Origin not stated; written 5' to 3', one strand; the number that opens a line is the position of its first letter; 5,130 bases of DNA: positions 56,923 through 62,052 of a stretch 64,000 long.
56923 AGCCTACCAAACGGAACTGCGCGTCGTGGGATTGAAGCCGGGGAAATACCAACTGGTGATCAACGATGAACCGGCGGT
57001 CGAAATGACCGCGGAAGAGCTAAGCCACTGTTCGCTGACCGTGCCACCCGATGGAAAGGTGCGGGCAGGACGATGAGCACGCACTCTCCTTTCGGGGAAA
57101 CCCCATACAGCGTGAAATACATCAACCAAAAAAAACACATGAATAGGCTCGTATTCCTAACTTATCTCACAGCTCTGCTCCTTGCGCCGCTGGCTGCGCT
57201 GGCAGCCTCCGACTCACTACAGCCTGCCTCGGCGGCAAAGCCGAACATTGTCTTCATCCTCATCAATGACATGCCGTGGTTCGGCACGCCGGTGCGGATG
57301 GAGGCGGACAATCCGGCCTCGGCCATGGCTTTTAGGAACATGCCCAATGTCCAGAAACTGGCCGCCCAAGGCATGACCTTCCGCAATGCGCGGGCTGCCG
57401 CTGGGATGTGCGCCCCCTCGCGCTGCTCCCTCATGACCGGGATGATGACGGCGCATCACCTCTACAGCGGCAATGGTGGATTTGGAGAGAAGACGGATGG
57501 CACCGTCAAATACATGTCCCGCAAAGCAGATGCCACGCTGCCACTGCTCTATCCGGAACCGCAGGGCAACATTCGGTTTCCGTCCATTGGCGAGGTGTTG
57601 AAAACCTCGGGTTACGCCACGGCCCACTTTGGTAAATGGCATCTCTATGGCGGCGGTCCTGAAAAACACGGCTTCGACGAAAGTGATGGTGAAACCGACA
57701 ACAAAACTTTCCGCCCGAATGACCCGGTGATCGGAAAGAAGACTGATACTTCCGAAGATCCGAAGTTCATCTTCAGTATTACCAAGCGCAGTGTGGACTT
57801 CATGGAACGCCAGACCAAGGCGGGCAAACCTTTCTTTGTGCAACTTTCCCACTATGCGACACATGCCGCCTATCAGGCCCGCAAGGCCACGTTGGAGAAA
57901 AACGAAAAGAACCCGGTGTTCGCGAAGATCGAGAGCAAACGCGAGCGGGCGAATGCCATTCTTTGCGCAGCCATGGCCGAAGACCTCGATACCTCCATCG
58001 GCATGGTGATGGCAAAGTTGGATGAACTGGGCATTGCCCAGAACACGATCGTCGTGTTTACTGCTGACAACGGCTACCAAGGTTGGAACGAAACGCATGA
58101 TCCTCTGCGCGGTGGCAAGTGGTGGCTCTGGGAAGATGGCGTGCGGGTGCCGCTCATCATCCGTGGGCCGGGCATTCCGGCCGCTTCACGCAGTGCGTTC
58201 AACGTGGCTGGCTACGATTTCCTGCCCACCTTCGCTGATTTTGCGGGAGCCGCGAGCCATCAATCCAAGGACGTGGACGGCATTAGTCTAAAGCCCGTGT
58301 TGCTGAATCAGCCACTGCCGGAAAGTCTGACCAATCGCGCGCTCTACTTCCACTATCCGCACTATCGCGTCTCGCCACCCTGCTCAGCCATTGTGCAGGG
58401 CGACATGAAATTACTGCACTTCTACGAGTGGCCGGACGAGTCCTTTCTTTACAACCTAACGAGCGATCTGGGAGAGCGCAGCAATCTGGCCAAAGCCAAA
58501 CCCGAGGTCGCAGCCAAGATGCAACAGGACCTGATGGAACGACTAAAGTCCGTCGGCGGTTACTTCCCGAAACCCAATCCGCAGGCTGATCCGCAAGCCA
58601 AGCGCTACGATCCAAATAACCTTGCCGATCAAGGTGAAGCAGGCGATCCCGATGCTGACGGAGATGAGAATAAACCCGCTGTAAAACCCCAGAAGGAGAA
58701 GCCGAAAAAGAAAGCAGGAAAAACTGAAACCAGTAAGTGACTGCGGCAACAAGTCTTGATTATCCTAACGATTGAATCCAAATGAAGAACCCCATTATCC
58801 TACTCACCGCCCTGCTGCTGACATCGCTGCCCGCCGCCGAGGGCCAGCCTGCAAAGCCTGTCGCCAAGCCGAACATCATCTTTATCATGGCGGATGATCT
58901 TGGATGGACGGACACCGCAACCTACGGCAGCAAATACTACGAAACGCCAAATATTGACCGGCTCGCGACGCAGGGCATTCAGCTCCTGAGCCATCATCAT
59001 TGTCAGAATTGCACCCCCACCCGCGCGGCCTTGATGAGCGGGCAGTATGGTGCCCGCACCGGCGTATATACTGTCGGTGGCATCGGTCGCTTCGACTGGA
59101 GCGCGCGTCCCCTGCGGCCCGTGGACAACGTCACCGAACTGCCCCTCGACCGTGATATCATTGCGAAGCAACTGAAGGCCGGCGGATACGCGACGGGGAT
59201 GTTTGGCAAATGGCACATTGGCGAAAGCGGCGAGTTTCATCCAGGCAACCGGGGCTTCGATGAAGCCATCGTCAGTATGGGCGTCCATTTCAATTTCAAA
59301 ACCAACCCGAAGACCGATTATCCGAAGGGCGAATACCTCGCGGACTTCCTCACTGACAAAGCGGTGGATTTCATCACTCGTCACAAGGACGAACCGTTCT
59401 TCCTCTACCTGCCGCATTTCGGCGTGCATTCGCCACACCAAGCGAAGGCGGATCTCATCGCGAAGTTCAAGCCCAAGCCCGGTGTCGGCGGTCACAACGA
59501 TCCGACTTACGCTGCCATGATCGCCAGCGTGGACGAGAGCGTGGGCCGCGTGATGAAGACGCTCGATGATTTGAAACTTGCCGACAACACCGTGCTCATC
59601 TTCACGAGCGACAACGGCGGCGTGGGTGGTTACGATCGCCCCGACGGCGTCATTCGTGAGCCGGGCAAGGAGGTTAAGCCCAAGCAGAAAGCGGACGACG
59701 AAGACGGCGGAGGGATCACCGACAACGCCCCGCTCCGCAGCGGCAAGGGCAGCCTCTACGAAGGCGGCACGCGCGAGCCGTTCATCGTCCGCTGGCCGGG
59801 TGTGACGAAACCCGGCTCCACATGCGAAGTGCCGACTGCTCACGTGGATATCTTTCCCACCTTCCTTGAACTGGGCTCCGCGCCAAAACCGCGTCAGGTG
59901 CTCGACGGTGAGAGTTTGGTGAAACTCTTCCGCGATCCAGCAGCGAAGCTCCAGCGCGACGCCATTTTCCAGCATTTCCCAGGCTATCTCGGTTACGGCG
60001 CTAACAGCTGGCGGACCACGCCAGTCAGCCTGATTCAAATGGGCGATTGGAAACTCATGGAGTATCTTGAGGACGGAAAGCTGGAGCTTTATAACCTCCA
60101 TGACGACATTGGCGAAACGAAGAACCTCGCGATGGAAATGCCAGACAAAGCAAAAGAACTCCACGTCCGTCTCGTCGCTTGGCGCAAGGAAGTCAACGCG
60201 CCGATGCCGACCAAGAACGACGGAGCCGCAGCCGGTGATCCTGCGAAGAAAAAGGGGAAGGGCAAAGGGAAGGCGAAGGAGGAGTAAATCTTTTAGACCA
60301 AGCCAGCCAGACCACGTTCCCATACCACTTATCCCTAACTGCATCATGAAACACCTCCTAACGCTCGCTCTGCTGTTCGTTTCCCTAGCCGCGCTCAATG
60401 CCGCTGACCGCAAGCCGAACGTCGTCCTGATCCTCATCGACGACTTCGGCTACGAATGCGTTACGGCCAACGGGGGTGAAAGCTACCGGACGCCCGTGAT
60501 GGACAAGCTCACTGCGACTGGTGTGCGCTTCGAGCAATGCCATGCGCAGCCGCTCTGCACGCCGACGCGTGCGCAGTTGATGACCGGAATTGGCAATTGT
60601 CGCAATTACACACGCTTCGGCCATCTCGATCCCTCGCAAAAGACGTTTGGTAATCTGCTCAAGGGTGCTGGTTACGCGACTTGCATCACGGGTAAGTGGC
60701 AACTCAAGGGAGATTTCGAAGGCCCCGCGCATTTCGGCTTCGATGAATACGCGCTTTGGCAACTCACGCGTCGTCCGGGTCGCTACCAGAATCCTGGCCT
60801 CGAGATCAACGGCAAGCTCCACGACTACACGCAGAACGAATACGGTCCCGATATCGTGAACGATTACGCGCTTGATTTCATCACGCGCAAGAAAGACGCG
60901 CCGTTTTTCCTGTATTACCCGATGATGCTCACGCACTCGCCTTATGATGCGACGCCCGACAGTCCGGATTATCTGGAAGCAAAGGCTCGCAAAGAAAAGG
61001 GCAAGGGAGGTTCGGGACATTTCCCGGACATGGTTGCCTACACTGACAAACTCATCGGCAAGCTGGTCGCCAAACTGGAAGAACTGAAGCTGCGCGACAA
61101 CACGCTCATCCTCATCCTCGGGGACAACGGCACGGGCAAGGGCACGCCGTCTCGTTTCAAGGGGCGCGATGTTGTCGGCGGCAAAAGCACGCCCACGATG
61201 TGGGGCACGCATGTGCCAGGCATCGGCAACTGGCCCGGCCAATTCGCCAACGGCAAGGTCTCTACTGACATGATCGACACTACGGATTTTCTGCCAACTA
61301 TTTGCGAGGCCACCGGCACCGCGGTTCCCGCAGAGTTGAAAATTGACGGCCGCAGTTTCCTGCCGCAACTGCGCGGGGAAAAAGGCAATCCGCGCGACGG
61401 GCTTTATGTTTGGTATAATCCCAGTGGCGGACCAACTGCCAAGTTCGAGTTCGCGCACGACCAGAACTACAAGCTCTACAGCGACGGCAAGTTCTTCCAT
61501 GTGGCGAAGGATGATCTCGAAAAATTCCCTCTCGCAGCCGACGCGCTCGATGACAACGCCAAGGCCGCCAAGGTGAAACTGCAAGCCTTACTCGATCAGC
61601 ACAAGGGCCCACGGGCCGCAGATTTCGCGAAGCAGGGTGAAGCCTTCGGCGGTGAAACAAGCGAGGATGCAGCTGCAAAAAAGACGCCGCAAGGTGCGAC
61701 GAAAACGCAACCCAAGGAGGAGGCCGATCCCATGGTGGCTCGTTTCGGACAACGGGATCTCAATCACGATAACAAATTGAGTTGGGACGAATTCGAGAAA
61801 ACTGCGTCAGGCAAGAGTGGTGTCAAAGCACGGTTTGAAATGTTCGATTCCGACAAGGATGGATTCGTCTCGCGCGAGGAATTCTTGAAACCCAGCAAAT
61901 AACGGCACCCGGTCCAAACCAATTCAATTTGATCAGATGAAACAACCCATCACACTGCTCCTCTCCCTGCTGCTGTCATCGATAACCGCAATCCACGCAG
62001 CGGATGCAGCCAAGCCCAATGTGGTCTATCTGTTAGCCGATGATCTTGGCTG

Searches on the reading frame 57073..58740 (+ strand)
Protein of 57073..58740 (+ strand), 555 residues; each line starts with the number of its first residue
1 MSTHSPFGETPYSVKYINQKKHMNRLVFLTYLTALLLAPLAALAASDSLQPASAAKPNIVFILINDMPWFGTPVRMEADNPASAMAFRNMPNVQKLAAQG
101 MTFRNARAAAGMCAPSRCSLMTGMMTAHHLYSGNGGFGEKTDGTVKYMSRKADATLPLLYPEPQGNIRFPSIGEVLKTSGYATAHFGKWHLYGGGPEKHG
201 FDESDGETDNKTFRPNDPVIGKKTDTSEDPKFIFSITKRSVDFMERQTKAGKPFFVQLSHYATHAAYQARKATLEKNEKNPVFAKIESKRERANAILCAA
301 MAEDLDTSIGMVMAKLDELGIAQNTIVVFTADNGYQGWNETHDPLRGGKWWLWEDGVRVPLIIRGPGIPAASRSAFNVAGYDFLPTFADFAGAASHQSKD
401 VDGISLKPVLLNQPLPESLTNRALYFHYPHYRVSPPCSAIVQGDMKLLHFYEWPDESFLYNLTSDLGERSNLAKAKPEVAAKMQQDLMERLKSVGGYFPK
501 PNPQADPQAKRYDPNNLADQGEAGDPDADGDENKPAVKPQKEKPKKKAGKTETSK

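Call 76: search_protein_families(library=pfam, proteins=[window:57073-58740:+], max_evalue=0.0001)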
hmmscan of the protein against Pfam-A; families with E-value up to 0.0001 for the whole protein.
window:57073-58740:+ (555 aa): 3 families
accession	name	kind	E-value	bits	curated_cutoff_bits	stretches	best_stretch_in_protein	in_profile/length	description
PF00884.28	Sulfatase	-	9.4e-40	137.2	25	1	57-392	1-300/301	Sulfatase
PF16347.10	SGSH_C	-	6.9e-15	56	29.3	1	349-492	8-149/154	N-sulphoglucosamine sulphohydrolase, C-terminal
PF01663.27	Phosphodiest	-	1.2e-05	25.5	23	1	88-339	18-225/342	Type I phosphodiesterase / nucleotide pyrophosphatase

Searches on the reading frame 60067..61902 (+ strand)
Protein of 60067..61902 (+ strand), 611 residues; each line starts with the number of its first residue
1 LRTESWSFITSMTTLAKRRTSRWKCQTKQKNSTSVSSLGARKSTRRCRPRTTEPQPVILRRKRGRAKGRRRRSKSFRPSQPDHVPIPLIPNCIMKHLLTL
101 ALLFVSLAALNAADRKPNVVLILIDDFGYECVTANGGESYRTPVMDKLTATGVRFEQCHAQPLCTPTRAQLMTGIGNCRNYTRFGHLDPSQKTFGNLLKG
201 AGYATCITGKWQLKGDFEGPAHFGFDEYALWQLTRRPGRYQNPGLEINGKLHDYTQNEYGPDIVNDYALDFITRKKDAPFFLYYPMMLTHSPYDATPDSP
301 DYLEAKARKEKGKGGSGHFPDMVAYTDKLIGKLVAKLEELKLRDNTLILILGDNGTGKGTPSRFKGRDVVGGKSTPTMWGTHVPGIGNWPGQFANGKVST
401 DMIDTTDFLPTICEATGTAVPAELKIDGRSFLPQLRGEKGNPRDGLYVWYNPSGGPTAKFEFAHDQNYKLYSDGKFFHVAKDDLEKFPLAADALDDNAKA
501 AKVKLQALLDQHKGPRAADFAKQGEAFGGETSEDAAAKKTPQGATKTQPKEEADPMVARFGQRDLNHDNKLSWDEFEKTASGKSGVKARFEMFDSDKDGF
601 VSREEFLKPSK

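Call 76: search_protein_families(library=pfam, proteins=[window:60067-61902:+], max_evalue=0.0001)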
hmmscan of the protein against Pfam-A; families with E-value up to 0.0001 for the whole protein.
window:60067-61902:+ (611 aa): 7 families
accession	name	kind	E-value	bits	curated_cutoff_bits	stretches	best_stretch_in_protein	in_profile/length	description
PF00884.28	Sulfatase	-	9.1e-43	147.1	25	1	117-417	1-300/301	Sulfatase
PF13202.12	EF-hand_5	-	5e-09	35.7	25.9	0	587-606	2-21/25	EF hand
PF16347.10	SGSH_C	-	5.7e-08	33.5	29.3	1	382-473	17-112/154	N-sulphoglucosamine sulphohydrolase, C-terminal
PF13499.12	EF-hand_7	-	8e-08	33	30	0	587-607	5-25/67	EF-hand domain pair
PF00036.39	EF-hand_1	-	2.1e-07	30.4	25.4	1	586-607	2-23/29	EF hand domain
PF13405.12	EF-hand_6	-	3.5e-06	26.7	25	0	587-607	3-23/30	EF-hand domain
PF01663.27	Phosphodiest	-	3.2e-05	24.1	23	0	299-358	181-223/342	Type I phosphodiesterase / nucleotide pyrophosphatase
